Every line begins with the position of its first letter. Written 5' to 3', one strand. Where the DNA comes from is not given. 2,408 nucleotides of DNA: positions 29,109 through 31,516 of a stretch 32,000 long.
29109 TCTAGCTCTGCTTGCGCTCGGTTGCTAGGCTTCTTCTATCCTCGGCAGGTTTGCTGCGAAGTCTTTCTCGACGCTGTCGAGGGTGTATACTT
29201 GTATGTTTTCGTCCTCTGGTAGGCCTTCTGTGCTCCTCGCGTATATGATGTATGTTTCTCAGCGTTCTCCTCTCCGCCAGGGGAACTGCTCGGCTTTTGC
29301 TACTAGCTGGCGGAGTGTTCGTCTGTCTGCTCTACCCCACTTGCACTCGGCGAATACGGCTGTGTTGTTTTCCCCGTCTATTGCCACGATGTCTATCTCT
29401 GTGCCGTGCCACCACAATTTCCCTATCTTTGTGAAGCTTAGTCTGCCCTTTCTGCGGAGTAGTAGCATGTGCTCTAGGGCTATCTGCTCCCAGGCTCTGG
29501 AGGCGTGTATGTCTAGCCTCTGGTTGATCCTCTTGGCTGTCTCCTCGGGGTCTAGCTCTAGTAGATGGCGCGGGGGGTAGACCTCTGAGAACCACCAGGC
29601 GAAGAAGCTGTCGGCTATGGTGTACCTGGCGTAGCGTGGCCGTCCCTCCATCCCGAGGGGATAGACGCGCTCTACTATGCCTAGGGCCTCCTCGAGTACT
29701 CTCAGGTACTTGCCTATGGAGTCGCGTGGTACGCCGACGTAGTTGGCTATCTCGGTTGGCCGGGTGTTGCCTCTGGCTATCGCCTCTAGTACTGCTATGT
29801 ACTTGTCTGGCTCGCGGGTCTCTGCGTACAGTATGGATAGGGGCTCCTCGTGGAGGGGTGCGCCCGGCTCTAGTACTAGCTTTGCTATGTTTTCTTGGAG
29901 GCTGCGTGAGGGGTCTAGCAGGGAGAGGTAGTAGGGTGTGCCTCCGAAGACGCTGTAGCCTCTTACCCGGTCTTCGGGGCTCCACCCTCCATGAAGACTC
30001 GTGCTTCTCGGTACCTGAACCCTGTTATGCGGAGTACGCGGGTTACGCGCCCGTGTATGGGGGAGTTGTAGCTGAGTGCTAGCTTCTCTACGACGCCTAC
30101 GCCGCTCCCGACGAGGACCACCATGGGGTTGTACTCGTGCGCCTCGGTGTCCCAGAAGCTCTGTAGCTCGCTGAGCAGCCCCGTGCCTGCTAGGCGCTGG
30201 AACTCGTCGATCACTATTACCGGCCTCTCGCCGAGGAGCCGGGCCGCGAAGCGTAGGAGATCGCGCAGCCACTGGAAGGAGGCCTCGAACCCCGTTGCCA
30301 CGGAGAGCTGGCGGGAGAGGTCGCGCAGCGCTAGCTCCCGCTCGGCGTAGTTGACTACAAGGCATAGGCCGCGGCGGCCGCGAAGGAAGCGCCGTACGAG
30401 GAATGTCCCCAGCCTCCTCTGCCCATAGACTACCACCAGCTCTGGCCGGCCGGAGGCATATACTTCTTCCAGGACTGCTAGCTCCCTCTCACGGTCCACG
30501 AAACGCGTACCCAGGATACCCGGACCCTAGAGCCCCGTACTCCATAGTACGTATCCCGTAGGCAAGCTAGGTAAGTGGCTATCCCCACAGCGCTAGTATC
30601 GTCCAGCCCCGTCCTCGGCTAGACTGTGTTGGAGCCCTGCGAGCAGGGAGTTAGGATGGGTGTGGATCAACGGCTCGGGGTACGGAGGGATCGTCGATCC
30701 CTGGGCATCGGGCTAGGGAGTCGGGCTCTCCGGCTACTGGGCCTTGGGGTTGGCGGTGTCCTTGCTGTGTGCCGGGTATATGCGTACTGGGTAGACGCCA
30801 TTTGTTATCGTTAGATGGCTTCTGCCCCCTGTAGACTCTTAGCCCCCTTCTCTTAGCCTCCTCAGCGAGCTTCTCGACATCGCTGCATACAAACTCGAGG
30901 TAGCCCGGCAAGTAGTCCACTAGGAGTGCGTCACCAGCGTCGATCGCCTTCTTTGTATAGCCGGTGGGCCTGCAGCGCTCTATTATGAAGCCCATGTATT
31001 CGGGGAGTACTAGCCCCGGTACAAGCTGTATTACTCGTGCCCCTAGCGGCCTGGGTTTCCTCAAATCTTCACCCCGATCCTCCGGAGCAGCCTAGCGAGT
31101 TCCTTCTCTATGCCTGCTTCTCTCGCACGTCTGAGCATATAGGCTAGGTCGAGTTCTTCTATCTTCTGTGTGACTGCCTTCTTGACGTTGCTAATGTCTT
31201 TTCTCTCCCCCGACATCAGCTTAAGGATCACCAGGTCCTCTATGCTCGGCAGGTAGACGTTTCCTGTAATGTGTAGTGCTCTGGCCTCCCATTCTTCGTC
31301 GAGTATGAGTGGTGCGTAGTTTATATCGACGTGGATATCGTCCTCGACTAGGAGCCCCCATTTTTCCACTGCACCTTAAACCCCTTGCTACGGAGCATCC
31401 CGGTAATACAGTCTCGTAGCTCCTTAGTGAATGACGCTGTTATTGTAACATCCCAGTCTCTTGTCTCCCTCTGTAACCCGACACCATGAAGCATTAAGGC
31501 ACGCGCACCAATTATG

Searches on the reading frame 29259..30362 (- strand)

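Call 77: search_protein_families(library=pfam, proteins=[window:29259-30362:-], max_evalue=0.001)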
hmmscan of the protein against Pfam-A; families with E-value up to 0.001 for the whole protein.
window:29259-30362:- (367 aa): 3 families
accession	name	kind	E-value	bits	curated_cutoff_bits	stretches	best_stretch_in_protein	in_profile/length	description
PF03008.20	DUF234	-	1.3e-18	67.7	22.5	1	257-350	1-97/100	Archaea bacterial proteins of unknown function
PF01978.25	TrmB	-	0.00047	20.4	25.6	0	187-233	13-55/68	Sugar-specific transcriptional regulator TrmB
PF09339.16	HTH_IclR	-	0.00068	19.8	22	0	186-231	3-49/52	IclR helix-turn-helix domain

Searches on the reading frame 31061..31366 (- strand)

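Call 77: search_protein_families(library=pfam, proteins=[window:31061-31366:-], max_evalue=0.001)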
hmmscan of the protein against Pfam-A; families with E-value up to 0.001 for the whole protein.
window:31061-31366:- (101 aa): 1 family
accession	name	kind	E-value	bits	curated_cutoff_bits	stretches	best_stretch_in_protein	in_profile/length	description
PF19502.5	DUF6036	-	1.4e-06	28.6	23.6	1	22-82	71-134/164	Nucleotidyltransferase of unknown function (DUF6036)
